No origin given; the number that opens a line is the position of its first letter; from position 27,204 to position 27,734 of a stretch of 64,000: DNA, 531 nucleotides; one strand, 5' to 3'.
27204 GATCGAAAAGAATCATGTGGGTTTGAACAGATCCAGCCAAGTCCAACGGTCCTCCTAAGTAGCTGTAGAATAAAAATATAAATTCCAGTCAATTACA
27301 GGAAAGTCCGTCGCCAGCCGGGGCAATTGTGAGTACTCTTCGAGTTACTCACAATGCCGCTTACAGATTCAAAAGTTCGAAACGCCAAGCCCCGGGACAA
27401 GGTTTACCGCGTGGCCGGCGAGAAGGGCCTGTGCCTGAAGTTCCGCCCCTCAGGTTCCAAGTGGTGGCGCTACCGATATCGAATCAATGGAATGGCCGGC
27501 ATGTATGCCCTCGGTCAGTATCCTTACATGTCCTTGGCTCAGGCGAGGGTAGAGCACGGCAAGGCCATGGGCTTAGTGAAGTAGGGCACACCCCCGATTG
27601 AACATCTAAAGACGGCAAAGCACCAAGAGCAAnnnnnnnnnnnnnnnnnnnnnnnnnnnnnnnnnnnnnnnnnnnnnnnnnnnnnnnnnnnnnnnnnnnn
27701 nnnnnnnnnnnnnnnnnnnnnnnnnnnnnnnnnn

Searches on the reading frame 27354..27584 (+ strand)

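Call 45: search_protein_families(library=ncbifam, proteins=[window:27354-27584:+], max_evalue=0.001)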
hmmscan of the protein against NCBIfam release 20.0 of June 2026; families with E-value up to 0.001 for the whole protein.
window:27354-27584:+ (76 aa): 1 family
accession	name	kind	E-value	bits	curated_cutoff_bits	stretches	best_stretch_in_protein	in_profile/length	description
NF007246.0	PRK09692.1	domain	4.2e-09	35.5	434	1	2-72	7-79/413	integrase domain-containing protein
